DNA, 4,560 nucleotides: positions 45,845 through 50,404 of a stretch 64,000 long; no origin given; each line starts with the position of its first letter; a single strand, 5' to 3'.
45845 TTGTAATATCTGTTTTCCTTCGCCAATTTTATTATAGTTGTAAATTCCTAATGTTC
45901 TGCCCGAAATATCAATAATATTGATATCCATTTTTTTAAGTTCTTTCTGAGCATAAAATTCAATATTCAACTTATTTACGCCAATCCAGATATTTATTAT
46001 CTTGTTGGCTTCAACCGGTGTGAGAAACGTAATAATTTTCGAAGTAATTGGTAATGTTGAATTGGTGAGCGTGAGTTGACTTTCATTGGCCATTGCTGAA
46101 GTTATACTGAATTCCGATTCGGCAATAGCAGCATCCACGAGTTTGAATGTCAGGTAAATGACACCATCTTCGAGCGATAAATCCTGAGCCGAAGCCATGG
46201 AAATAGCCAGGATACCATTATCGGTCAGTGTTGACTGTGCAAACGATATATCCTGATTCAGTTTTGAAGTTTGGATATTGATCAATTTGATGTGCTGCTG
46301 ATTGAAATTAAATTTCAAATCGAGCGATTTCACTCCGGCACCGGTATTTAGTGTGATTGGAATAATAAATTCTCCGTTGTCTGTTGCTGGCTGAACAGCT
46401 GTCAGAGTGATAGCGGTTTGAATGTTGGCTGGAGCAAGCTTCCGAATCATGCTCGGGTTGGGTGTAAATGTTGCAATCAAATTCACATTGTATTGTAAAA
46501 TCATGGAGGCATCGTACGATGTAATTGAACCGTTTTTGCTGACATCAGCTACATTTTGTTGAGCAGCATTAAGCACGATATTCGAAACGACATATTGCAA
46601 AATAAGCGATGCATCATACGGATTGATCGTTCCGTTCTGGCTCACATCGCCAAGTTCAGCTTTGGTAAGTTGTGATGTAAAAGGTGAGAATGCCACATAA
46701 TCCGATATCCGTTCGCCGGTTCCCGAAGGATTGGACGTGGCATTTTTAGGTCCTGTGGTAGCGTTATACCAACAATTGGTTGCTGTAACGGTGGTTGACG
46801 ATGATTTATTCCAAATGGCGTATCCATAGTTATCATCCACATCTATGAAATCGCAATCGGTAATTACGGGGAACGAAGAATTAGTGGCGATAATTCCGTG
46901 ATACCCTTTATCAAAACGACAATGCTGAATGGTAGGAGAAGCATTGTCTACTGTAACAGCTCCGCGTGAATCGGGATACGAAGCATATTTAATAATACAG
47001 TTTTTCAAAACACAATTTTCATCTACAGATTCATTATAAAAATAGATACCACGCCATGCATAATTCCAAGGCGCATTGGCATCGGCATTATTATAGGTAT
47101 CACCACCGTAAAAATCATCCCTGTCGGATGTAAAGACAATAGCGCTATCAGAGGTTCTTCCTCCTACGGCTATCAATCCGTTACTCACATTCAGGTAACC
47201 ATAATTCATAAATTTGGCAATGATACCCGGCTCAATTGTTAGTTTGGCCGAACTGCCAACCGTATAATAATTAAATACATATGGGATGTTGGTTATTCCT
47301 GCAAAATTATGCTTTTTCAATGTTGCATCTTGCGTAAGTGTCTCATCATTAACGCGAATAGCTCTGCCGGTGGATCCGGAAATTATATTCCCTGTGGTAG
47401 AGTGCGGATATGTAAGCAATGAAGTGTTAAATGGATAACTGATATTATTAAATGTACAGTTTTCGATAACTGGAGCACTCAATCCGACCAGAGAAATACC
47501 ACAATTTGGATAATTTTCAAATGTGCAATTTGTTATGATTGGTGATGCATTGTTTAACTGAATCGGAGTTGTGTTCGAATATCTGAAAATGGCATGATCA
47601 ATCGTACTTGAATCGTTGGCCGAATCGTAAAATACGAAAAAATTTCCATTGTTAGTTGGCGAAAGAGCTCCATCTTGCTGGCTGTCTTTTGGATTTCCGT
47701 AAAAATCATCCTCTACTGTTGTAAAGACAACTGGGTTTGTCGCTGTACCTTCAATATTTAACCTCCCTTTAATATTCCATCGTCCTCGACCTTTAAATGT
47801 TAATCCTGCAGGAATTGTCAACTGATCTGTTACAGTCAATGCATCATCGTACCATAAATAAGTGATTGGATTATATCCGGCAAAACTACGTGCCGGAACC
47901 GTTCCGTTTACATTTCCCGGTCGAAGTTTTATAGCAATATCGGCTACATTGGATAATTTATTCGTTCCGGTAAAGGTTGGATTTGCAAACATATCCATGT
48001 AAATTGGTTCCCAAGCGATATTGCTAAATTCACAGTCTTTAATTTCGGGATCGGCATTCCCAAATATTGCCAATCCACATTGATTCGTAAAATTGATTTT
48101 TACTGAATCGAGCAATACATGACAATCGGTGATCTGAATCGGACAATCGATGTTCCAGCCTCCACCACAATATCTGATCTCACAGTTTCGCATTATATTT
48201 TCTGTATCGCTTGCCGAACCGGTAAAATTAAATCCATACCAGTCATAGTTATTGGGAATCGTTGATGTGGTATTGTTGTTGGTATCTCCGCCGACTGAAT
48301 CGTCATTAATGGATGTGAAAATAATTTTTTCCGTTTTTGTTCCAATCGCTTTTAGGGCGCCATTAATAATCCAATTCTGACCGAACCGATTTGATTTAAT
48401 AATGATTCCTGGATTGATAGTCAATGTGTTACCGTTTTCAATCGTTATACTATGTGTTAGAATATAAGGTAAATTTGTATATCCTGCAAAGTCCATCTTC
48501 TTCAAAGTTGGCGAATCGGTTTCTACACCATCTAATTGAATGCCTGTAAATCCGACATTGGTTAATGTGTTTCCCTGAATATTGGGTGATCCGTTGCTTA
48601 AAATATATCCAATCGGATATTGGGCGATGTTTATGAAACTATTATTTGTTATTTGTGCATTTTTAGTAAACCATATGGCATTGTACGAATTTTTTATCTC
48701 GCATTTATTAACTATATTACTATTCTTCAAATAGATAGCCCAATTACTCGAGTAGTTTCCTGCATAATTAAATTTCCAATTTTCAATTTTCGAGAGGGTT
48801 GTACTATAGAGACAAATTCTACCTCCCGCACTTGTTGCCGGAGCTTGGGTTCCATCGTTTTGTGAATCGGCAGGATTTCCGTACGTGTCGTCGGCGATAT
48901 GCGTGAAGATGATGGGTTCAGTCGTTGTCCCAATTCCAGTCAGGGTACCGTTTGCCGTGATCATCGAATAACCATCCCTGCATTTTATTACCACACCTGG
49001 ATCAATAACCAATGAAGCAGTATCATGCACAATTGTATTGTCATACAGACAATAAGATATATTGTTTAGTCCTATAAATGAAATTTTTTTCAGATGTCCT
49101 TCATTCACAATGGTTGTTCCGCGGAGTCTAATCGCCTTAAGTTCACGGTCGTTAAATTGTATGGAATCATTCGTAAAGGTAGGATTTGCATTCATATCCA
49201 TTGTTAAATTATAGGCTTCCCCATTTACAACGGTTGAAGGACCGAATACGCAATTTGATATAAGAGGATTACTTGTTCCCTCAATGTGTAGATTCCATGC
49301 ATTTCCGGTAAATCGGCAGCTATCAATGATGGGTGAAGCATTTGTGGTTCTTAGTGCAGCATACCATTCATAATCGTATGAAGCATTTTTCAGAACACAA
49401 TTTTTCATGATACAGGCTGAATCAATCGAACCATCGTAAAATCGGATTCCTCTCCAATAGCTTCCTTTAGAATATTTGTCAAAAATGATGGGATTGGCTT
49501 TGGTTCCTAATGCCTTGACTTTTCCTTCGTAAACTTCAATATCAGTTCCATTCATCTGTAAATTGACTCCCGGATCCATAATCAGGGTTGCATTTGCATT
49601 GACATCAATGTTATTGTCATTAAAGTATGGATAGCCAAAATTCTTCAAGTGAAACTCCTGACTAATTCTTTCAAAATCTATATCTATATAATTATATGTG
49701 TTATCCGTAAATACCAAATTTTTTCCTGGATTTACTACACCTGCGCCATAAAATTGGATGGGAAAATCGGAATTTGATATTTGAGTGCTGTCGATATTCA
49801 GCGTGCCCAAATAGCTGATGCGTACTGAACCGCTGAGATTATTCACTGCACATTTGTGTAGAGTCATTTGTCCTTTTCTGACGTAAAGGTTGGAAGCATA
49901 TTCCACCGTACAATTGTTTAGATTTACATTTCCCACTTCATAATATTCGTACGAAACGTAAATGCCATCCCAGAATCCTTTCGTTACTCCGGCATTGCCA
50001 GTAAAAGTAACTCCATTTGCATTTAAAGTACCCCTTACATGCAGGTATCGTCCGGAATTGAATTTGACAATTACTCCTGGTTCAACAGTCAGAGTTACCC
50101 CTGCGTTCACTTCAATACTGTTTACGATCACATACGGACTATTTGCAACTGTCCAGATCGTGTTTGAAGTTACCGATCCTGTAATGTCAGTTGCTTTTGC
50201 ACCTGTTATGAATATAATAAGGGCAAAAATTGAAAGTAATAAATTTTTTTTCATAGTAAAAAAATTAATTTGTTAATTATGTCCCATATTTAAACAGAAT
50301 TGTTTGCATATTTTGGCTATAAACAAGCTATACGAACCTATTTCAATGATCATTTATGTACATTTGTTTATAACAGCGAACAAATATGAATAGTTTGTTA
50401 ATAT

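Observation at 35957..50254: Adjacent giant T9SS cargo genes carry matching cohesin-like and dockerin-like modules: possible self-assembling surface scaffold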

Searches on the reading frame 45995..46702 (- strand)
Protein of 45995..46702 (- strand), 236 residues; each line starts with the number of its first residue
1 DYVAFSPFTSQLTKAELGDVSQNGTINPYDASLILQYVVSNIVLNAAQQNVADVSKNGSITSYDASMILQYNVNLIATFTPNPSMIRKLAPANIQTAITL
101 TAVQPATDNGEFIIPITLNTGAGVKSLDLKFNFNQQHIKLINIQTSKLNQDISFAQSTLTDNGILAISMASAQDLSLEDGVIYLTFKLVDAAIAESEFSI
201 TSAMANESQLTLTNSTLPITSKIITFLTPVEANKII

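Call 56: predict_structure(alignment_id=A2)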
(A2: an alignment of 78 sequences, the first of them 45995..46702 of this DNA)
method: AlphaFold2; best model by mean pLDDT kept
length: 236 residues; sequences in the alignment: 78
mean_pLDDT: 87.9   pTM: 0.83
mean pLDDT of the five models: 87.9, 86.9, 86.6, 86.5, 86.1
residues with pLDDT >= 90: 175; 70-90: 18; 50-70: 33; < 50: 10
segments of 3 or more residues with pLDDT < 50: 1-3, 9-13
pLDDT, mean of each block of 10 residues (from residue 1): 49 69 95 98 97 94 97 90 56 81 88 97 96 98 96 97 98 96 97 96 95 94 66 60
secondary structure, 60 per line:
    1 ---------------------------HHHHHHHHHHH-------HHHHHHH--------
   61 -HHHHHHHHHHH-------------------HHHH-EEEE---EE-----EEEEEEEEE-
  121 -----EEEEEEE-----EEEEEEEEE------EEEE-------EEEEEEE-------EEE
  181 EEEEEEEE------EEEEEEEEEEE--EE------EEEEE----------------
elements in order: H28-38 H46-52 H62-72 H92-95 E97-100 E111-119 E126-132 E138-146 E153-156 E164-170 E178-188 E195-205 E216-220

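Call 59: fold_search(model_id=the predicted structure, library=pdb)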
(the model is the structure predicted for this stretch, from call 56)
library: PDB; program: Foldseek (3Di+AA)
matches with E <= 10: 1947; with E <= 0.001: 72
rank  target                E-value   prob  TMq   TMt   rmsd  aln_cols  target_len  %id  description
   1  2vo8                  7.3e-08  1.00  0.42  0.69   3.6       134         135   14  Cohesin module from Clostridium perfringens ATCC13124 family 33 glycoside hydrolase. (released 2008-09-02)
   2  2jh2_B                5.1e-07  1.00  0.39  0.62   3.9       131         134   11  X-ray crystal structure of a cohesin-like module from Clostridium perfringens (released 2007-11-06)
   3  2jh2_C                1.6e-06  1.00  0.39  0.65   4.0       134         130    9  X-ray crystal structure of a cohesin-like module from Clostridium perfringens (released 2007-11-06)
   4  5nrm_A                2.0e-06  1.00  0.41  0.65   3.6       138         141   17  Crystal structure of the sixth cohesin from Acetivibrio cellulolyticus' scaffoldin B in complex with Cel5 dockerin S51 (released 2018-01-31)
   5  9ifr                  2.1e-06  1.00  0.36  0.63   4.5       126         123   12  CLIPPER domain from the Gram-negative fibrillar adhesin "B9T28_05395 (released 2025-11-26)
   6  5nrk_A                2.2e-06  1.00  0.43  0.67   3.3       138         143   17  Crystal structure of the sixth cohesin from Acetivibrio cellulolyticus' scaffoldin B in complex with Cel5 dockerin S15 (released 2018-01-31)
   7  3ghp_A                2.6e-06  1.00  0.41  0.49   5.8       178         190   12  Structure of the second type II cohesin module from the adaptor ScaA scaffoldin of Acetivibrio cellulolyticus (includi (released 2009-06-23)
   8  4ums                  3.1e-06  1.00  0.39  0.56   4.5       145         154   15  The crystal structure of the seventh ScaB type I cohesin from Pseudobacteroides cellulosolvens (released 2015-05-06)
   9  3fnk_B                3.3e-06  1.00  0.38  0.50   4.5       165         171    9  Crystal structure of the second type II cohesin module from the cellulosomal adaptor ScaA scaffoldin of Acetivibrio ce (released 2009-06-23)
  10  2jh2_A                4.0e-06  1.00  0.38  0.61   4.0       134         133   10  X-ray crystal structure of a cohesin-like module from Clostridium perfringens (released 2007-11-06)
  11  4dh2_C                4.5e-06  1.00  0.43  0.61   5.2       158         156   13  Crystal structure of Coh-OlpC(Cthe_0452)-Doc435(Cthe_0435) complex: A novel type I Cohesin-Dockerin complex from Clost (released 2012-11-28)
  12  2w1n                  4.7e-06  1.00  0.39  0.41   3.8       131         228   10  cohesin and fibronectin type-III double module construct from the Clostridium perfringens glycoside hydrolase GH84C (released 2009-02-03)
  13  6kgf_C                5.0e-06  1.00  0.41  0.62   3.9       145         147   16  Crystal structure of CaDoc0917(R16D)-CaCohA2 complex at pH 8.2 (released 2020-07-08)
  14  5lxv_C                5.3e-06  1.00  0.42  0.55   4.1       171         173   15  Crystal structure of Ruminococcus flavefaciens scaffoldin C cohesin in complex with a dockerin from an uncharacterized (released 2016-10-19)
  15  6kgd_A                6.0e-06  1.00  0.42  0.65   3.7       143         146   14  Crystal structure of CaDoc0917(R49D)-CaCohA2 complex at pH 8.0 (released 2020-07-08)
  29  2xdh                  1.9e-05  1.00  0.38  0.61   3.8       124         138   10  Non-cellulosomal cohesin from the hyperthermophilic archaeon Archaeoglobus fulgidus (released 2010-05-26)
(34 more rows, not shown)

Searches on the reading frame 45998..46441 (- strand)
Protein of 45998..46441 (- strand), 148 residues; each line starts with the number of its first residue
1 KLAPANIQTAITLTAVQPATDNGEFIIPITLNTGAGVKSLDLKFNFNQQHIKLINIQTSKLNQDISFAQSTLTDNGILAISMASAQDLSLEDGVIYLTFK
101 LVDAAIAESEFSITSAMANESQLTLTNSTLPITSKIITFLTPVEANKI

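Call 7: search_protein_families(library=pfam, proteins=[window:45998-46441:-], max_evalue=10)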
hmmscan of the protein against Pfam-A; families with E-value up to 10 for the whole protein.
seq(148 aa): 2 families
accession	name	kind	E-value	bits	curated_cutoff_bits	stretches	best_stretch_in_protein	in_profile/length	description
PF00963.24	Cohesin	-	1.6e-05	25.6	24.1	1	22-129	13-132/139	Cohesin domain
PF21903.1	BDI_0842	-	0.049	14.5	27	1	58-87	11-40/89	Hypothetical protein BDI_0842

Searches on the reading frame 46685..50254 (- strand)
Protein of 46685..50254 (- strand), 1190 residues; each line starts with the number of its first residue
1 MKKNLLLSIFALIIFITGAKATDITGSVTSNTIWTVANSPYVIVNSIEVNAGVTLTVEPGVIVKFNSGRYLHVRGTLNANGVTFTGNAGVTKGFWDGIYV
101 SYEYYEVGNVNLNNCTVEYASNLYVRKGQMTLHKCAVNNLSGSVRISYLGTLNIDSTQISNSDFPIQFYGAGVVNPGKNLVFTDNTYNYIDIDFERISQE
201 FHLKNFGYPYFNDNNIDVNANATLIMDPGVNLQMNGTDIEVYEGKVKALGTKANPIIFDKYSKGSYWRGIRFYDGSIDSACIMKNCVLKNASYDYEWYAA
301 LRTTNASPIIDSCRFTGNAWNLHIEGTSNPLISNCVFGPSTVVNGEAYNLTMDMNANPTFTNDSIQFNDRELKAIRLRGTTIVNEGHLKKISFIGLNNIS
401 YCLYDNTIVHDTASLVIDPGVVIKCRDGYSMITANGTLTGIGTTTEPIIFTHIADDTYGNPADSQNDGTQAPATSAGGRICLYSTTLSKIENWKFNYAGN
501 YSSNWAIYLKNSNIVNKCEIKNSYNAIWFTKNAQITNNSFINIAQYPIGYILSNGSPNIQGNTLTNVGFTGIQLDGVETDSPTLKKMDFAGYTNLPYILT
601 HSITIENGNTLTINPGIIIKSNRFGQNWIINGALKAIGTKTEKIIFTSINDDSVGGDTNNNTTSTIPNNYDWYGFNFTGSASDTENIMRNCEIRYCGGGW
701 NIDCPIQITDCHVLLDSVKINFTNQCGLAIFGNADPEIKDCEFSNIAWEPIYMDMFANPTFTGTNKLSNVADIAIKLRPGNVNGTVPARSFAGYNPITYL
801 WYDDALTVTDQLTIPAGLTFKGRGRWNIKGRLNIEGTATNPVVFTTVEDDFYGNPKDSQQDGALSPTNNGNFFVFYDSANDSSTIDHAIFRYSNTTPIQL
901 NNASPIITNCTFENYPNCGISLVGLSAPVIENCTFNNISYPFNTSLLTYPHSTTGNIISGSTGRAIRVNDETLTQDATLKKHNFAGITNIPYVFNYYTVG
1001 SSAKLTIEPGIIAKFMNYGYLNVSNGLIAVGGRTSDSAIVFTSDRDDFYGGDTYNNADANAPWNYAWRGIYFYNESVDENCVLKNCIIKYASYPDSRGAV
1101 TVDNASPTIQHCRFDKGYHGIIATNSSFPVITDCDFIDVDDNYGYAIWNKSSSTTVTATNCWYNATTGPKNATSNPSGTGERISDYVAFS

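Call 48: search_solved_structures(query=window:46685-50254:-, max_evalue=1)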
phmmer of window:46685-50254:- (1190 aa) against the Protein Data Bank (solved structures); distinct sequences matched with E-value up to 1: 0.
